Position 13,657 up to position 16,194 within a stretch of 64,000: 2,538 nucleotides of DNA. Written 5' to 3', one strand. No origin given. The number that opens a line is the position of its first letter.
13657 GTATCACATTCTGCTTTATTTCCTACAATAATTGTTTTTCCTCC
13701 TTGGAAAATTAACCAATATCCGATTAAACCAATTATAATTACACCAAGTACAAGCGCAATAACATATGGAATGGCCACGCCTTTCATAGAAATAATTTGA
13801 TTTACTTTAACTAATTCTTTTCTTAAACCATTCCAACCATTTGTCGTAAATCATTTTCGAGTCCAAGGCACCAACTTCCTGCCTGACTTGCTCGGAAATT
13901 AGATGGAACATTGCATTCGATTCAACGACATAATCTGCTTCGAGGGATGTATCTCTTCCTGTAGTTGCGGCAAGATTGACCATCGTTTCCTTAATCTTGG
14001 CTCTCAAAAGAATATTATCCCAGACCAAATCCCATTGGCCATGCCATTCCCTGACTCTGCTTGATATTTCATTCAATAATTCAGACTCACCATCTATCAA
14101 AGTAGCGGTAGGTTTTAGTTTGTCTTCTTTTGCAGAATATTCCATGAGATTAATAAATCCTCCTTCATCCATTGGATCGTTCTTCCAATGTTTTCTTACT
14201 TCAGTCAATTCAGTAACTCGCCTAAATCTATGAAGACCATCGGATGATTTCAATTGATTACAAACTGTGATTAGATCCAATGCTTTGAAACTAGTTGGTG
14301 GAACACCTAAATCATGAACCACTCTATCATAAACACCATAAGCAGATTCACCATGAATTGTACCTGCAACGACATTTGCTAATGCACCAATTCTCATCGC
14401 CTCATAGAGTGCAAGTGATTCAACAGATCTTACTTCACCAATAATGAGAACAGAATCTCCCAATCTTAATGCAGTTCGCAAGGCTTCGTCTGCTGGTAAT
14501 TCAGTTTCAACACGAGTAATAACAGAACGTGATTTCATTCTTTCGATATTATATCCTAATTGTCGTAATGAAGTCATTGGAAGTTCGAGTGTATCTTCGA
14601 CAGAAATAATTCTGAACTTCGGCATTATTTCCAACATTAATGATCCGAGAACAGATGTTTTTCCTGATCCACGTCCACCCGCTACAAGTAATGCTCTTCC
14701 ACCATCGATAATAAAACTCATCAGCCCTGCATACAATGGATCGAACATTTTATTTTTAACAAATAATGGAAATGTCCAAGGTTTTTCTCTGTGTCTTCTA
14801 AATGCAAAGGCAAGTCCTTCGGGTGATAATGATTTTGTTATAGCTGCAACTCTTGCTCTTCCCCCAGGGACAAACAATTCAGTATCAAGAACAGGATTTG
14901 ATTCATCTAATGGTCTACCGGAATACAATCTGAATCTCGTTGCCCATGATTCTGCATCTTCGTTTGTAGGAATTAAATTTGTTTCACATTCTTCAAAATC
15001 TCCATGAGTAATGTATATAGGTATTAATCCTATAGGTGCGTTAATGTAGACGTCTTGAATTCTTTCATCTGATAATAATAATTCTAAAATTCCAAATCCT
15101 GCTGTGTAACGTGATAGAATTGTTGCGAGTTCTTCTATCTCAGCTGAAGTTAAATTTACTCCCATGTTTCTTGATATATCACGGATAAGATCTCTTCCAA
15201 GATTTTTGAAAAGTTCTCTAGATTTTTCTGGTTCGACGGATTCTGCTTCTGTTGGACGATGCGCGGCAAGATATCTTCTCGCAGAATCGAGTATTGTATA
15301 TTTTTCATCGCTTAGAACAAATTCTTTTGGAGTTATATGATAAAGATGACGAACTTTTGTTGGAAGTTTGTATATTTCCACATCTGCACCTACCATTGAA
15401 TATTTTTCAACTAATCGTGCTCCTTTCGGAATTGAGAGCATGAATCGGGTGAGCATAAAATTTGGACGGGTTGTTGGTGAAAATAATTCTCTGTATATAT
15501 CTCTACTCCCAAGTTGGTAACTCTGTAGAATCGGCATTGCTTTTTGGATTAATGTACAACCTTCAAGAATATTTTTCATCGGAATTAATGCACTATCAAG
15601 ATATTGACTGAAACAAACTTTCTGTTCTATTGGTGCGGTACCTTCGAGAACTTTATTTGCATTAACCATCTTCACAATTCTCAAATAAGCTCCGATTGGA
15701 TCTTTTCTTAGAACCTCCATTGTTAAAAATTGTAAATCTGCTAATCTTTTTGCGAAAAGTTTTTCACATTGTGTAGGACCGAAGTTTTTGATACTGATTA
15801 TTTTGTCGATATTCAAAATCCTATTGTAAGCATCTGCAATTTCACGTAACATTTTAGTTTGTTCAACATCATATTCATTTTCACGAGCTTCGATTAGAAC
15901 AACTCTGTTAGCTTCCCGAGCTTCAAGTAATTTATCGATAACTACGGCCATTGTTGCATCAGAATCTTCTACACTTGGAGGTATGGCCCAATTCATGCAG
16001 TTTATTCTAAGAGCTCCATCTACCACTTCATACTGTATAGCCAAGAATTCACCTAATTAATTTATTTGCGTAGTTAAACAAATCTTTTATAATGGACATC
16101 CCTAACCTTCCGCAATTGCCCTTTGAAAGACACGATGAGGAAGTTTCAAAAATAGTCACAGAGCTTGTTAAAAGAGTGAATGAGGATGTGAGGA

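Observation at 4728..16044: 14-gene type IV pilus-like operon with about a dozen prepilin-like proteins and no archaellum-specific genes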

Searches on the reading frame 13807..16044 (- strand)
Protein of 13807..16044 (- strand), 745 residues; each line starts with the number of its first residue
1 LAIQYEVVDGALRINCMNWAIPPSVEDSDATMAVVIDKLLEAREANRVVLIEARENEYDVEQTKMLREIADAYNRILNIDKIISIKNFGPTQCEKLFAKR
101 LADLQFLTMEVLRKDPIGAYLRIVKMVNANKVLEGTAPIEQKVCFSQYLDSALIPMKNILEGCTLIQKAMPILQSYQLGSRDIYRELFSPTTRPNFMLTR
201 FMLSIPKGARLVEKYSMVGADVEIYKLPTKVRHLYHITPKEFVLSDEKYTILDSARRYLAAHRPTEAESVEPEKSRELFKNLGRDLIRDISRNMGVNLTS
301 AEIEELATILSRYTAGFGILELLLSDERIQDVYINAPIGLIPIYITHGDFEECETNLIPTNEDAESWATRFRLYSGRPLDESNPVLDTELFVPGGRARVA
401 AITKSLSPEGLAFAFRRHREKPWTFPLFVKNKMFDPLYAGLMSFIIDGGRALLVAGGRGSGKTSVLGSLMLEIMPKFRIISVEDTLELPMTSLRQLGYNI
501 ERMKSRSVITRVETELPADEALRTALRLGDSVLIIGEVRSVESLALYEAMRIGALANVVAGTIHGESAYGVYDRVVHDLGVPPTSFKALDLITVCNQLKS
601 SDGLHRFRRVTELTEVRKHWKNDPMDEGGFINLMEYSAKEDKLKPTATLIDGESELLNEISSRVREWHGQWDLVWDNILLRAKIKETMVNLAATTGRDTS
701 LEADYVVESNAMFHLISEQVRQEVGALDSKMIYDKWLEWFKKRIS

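Call 3: search_protein_families(library=pfam, proteins=[window:13807-16044:-], max_evalue=0.1)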
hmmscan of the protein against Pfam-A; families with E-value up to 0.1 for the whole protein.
window:13807-16044:- (745 aa): 4 families
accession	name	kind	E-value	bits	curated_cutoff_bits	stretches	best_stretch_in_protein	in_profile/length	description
PF00437.27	T2SSE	-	4.3e-16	59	24.9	1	450-588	143-267/370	Type II/IV secretion system protein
PF13191.12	AAA_16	-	0.016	16.2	32.6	1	448-542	22-112/167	AAA ATPase domain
PF04665.18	Pox_A32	-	0.071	13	22.8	0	452-480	16-44/242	Poxvirus A32 protein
PF13401.12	AAA_22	-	0.095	13.5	27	0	448-546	4-101/130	AAA domain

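Call 4: search_protein_families(library=ncbifam, proteins=[window:13807-16044:-], max_evalue=0.1)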
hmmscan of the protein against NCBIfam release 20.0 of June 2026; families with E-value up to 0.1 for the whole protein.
window:13807-16044:- (745 aa): 17 families
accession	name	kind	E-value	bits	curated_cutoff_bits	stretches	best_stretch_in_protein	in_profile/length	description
TIGR03819.1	heli_sec_ATPase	hypoth_equivalog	7.7e-36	124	373.15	1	287-575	22-297/340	TadA family conjugal transfer-associated ATPase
NF058587.1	archaellum_moto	equivalog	4.3e-33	114.9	550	1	289-690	119-501/527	archaellum flagellar ATPase motor FlaI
TIGR02788.1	VirB11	equivalog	2.4e-15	56.4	249.95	1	442-576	137-263/308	P-type DNA transfer ATPase VirB11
TIGR02782.1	TrbB_P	equivalog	6.9e-15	55.1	304.55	1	363-577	53-257/303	P-type conjugative transfer ATPase TrbB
NF010469.0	PRK13894.1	subfamily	4.7e-13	49.2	508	1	324-576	31-265/320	conjugal transfer ATPase TrbB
NF053672.1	bindosome_BasE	exception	6.2e-13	48.3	1000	1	211-600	40-412/512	bindosome assembly system ATPase subunit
NF041000.1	ATPase_ComGA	equivalog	2.2e-11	43.3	300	1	450-588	129-254/267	competence type IV pilus ATPase ComGA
TIGR01420.1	pilT_fam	subfamily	3.9e-09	36.2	319.1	1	452-577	125-241/343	PilT/PilU family type 4a pilus ATPase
NF010407.0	PRK13833.1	subfamily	3.5e-08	33.3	499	1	380-575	78-259/323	conjugal transfer protein TrbB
NF010475.0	PRK13900.1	equivalog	9.2e-08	31.5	389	1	448-607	159-318/333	type IV secretion system ATPase VirB11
NF007755.0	PRK10436.1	equivalog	1.7e-07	30.2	617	1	452-582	222-338/465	type II secretion system protein GspE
TIGR02533.1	type_II_gspE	equivalog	2.2e-07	29.9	630.25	1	451-583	245-363/486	type II secretion system ATPase GspE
NF010425.0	PRK13851.1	equivalog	1.3e-06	27.6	461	1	445-620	158-325/344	type IV secretion system protein VirB11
NF053534.1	T4PilAsmATPsTfpB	equivalog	2.9e-05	22.6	850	1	452-588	339-461/584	type IV pilus assembly ATPase TfpB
TIGR02538.1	type_IV_pilB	equivalog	6.5e-05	21.7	675.65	1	452-585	319-438/564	type IV-A pilus assembly ATPase PilB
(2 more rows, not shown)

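Call 8: find_homologous_proteins(query=window:13807-16044:-)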
Query window:13807-16044:- (745 aa): 3964 proteins with E <= 0.001 among 8000 candidates; the best 120 are listed.
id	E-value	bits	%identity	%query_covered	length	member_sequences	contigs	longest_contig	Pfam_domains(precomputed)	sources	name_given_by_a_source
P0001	0.0e+0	1668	100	100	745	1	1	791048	PF00437.27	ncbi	-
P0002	0.0e+0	1504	86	100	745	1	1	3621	PF00437.27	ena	-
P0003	0.0e+0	1497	87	100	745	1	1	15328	PF00437.27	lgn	-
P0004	0.0e+0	1496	87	100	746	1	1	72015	PF00437.27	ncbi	-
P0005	0.0e+0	1494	87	100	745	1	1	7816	PF00437.27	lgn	-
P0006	0.0e+0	1492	86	100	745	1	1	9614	PF00437.27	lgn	-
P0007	0.0e+0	1488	88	100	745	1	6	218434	PF00437.27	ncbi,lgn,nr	ncbi:MAG: type II/IV secretion system ATPase subunit [Candidatus Aenigmatarchaeota archaeon]|nr:type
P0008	0.0e+0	1488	86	100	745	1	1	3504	PF00437.27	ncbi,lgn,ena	ncbi:MAG: type II/IV secretion system ATPase subunit [Candidatus Aenigmatarchaeota archaeon]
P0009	0.0e+0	1483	87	100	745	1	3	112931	PF00437.27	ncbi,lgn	ncbi:MAG: type II/IV secretion system ATPase subunit [Candidatus Aenigmatarchaeota archaeon]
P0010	0.0e+0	1481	86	100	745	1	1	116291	PF00437.27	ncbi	-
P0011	0.0e+0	1481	86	100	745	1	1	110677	PF00437.27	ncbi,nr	ncbi:MAG: type II/IV secretion system ATPase subunit [Candidatus Aenigmarchaeota archaeon]|nr:type I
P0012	0.0e+0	1481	86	100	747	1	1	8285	PF00437.27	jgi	-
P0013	0.0e+0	1481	86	100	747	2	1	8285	PF00437.27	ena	-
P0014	0.0e+0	1480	85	100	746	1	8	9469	PF00437.27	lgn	-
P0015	0.0e+0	1476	86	100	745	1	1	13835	PF00437.27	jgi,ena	-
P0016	0.0e+0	1474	86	100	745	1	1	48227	PF00437.27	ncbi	-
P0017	0.0e+0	1466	84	100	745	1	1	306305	PF00437.27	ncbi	-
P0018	0.0e+0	1458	84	100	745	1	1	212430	PF00437.27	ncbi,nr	ncbi:MAG: type II/IV secretion system ATPase subunit [Candidatus Aenigmarchaeota archaeon]|nr:type I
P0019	0.0e+0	1388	80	100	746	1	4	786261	PF00437.27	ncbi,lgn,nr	ncbi:MAG: type II/IV secretion system ATPase subunit [Candidatus Aenigmarchaeota archaeon]|nr:type I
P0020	0.0e+0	1372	79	100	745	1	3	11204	PF00437.27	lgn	-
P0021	0.0e+0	1372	79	100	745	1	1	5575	PF00437.27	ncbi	-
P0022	0.0e+0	1370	78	100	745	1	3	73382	PF00437.27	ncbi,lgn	-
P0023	0.0e+0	1310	75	100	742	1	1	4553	PF00437.27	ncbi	-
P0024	0.0e+0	1301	75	100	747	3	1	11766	PF00437.27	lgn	-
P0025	0.0e+0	1301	73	100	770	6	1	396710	PF00437.27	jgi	-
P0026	0.0e+0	1250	71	100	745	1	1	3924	PF00437.27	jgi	jgi:type IV secretory pathway ATPase VirB11/archaellum biosynthesis ATPase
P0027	0.0e+0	1248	73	100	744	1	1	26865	PF00437.27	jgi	jgi:type IV secretory pathway ATPase VirB11/archaellum biosynthesis ATPase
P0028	0.0e+0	1239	71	100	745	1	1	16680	PF00437.27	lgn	-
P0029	0.0e+0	1229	71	100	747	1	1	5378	PF00437.27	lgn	-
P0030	0.0e+0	1227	72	99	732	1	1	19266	PF00437.27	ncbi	-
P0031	0.0e+0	1223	70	100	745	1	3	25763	PF00437.27,PF13555.13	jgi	jgi:flagellar protein FlaI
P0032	0.0e+0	1221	73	96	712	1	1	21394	PF00437.27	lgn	-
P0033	0.0e+0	1220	72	100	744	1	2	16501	PF00437.27,PF13191.13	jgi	-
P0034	0.0e+0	1220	70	100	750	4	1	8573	PF00437.27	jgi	jgi:flagellar protein FlaI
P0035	0.0e+0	1216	70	100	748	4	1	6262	PF00437.27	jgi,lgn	-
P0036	0.0e+0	1215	70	100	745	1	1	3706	PF00437.27,PF13555.13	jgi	jgi:archaeal flagellar protein FlaI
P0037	0.0e+0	1214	70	100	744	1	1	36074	PF00437.27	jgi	jgi:type IV secretory pathway ATPase VirB11/archaellum biosynthesis ATPase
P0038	0.0e+0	1209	70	100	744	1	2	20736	PF00437.27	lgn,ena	-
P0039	0.0e+0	1209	71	100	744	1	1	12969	PF00437.27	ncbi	ncbi:MAG: type II/IV secretion system ATPase subunit [Candidatus Aenigmatarchaeota archaeon]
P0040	0.0e+0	1208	70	100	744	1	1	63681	PF00437.27,PF13555.13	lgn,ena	-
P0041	0.0e+0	1207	69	100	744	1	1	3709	PF00437.27,PF13555.13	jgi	-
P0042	0.0e+0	1207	70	100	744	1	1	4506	PF00437.27,PF13555.13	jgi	jgi:type IV secretory pathway ATPase VirB11/archaellum biosynthesis ATPase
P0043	0.0e+0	1206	71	100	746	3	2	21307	PF00437.27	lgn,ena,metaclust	metaclust:\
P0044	0.0e+0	1206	69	100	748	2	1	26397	PF00437.27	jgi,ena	-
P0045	0.0e+0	1206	70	100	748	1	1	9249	PF00437.27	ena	-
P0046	0.0e+0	1204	70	100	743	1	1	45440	PF00437.27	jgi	jgi:type IV secretory pathway ATPase VirB11/archaellum biosynthesis ATPase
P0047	0.0e+0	1201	69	100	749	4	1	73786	PF00437.27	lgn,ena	-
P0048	0.0e+0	1201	69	100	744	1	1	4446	PF00437.27,PF13555.13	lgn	-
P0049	0.0e+0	1199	70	100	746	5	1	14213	PF00437.27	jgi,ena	-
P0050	0.0e+0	1197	69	100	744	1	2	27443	PF00437.27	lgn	-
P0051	0.0e+0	1197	69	100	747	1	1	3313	PF00437.27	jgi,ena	-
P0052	0.0e+0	1197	70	100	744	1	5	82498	PF00437.27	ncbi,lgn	ncbi:MAG: type II/IV secretion system ATPase subunit [Candidatus Aenigmatarchaeota archaeon]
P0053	0.0e+0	1196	69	100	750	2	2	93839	PF00437.27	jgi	jgi:type IV secretory pathway ATPase VirB11/archaellum biosynthesis ATPase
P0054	0.0e+0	1195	70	100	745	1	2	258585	PF00437.27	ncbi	ncbi:MAG: type II/IV secretion system ATPase subunit [Candidatus Aenigmatarchaeota archaeon]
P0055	0.0e+0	1195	68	100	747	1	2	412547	PF00437.27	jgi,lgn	jgi:type IV secretory pathway ATPase VirB11/archaellum biosynthesis ATPase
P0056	0.0e+0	1194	71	100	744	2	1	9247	PF00437.27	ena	-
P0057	0.0e+0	1192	70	100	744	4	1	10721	PF00437.27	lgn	-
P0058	0.0e+0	1192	69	100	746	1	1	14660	PF00437.27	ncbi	-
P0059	0.0e+0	1189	70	100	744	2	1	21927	PF00437.27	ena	-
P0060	0.0e+0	1189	69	100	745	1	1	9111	PF00437.27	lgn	-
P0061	0.0e+0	1189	70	100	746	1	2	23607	PF00437.27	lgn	-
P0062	0.0e+0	1188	69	100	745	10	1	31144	PF00437.27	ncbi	ncbi:MAG: type II/IV secretion system ATPase subunit [Candidatus Aenigmatarchaeota archaeon]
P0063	0.0e+0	1187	65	65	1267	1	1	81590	PF00437.27,PF14528.12,PF14890.12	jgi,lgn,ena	-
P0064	0.0e+0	1184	69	100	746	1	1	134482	PF00437.27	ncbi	-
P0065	0.0e+0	1184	69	100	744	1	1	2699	PF00437.27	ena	-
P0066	0.0e+0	1183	68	100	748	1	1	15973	PF00437.27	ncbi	-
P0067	0.0e+0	1183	69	100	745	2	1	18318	PF00437.27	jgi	jgi:type IV secretory pathway ATPase VirB11/archaellum biosynthesis ATPase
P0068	0.0e+0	1182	69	100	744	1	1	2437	PF00437.27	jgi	-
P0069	0.0e+0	1182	69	100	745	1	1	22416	PF00437.27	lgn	-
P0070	0.0e+0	1181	69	100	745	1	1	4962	PF00437.27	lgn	-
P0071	0.0e+0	1180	64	65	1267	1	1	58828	PF00437.27,PF14528.12,PF14890.12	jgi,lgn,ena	-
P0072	0.0e+0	1180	69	100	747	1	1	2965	PF00437.27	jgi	jgi:type IV secretory pathway ATPase VirB11/archaellum biosynthesis ATPase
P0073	0.0e+0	1179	67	65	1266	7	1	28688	PF00437.27,PF14528.12,PF14890.12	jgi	jgi:type IV secretory pathway ATPase VirB11/archaellum biosynthesis ATPase/intein/homing endonucleas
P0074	0.0e+0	1178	69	100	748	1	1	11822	PF00437.27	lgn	-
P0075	0.0e+0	1178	82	83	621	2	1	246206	PF00437.27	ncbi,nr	ncbi:MAG: type II/IV secretion system ATPase subunit [Candidatus Aenigmarchaeota archaeon]|nr:type I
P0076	0.0e+0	1178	68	100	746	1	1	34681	PF00437.27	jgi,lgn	-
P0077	0.0e+0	1177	69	100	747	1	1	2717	PF00437.27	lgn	-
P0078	0.0e+0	1175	68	100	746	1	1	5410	PF00437.27,PF13191.13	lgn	-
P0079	0.0e+0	1175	68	100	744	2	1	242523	PF00437.27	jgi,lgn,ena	-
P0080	0.0e+0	1175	68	100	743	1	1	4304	PF00437.27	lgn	-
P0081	0.0e+0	1175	68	100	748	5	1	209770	PF00437.27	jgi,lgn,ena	-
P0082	0.0e+0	1174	68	100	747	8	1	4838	PF00437.27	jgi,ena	-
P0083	0.0e+0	1174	67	100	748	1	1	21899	PF00437.27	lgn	-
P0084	0.0e+0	1174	68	100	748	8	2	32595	PF00437.27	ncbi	ncbi:MAG: ATPase, T2SS/T4P/T4SS family [Candidatus Aenigmatarchaeota archaeon]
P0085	0.0e+0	1173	66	65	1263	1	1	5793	PF00437.27,PF14528.12,PF14890.12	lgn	-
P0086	0.0e+0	1173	68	99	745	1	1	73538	PF00437.27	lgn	-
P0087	0.0e+0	1173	68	100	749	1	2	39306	PF00437.27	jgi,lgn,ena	-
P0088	0.0e+0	1172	70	100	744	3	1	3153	PF00437.27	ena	-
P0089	0.0e+0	1172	68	100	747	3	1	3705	PF00437.27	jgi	jgi:flagellar protein FlaI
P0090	0.0e+0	1172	69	96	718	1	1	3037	PF00437.27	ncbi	ncbi:MAG: type II/IV secretion system ATPase subunit, partial [Candidatus Jordarchaeaceae archaeon]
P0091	0.0e+0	1170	69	100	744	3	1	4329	PF00437.27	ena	-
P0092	0.0e+0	1170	68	100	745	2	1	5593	PF00437.27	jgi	jgi:type IV secretory pathway ATPase VirB11/archaellum biosynthesis ATPase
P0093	0.0e+0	1170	68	100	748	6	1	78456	PF00437.27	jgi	-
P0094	0.0e+0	1170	67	100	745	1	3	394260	PF00437.27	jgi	jgi:type IV secretory pathway ATPase VirB11/archaellum biosynthesis ATPase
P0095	0.0e+0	1169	67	100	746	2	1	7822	PF00437.27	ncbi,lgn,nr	ncbi:hypothetical protein EPN87_01070 [archaeon]|nr:MAG: hypothetical protein EPN87_01070 [archaeon]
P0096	0.0e+0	1169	68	100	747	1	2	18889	PF00437.27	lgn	-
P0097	0.0e+0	1168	68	100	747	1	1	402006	PF00437.27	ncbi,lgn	-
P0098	0.0e+0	1168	65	65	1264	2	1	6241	PF00437.27,PF14528.12,PF14890.12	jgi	-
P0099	0.0e+0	1167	68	100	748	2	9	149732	PF00437.27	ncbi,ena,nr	ncbi:MAG: type II/IV secretion system ATPase subunit [Candidatus Aenigmarchaeota archaeon]|nr:type I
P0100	0.0e+0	1167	68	100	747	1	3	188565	PF00437.27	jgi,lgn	jgi:flagellar protein FlaI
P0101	0.0e+0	1167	67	100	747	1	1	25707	PF00437.27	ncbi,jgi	-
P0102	0.0e+0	1167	69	100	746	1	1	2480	PF00437.27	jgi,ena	-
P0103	0.0e+0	1166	68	100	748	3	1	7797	PF00437.27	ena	-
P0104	0.0e+0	1165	67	100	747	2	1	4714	PF00437.27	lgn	-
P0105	0.0e+0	1164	67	100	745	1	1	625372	PF00437.27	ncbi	-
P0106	0.0e+0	1164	67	100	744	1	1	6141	PF00437.27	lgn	-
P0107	0.0e+0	1164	68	100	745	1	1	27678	PF00437.27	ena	-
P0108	0.0e+0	1163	68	100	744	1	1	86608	PF00437.27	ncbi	ncbi:MAG: type II/IV secretion system ATPase subunit [Candidatus Aenigmatarchaeota archaeon]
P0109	0.0e+0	1163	67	100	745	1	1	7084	PF00437.27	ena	-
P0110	0.0e+0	1163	67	100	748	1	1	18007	PF00437.27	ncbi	ncbi:MAG: type II/IV secretion system ATPase subunit [Candidatus Aenigmatarchaeota archaeon]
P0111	0.0e+0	1162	67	100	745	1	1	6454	PF00437.27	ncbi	-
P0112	0.0e+0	1162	67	100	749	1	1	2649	PF00437.27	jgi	-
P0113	0.0e+0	1161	67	100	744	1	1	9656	PF00437.27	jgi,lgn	-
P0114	0.0e+0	1160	67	100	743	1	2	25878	PF00437.27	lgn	-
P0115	0.0e+0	1160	67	100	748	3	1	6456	PF00437.27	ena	-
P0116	0.0e+0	1159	68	100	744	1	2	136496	PF00437.27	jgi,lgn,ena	-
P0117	0.0e+0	1158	67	100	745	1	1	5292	PF00437.27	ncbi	-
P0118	0.0e+0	1157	67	100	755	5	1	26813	PF00437.27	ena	-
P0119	0.0e+0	1157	67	100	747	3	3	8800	PF00437.27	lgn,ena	-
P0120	0.0e+0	1156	66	100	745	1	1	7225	PF00437.27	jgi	jgi:type IV secretory pathway ATPase VirB11/archaellum biosynthesis ATPase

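Call 10: find_encoding_contigs(protein=P0001, flank=10000, max_places=3)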
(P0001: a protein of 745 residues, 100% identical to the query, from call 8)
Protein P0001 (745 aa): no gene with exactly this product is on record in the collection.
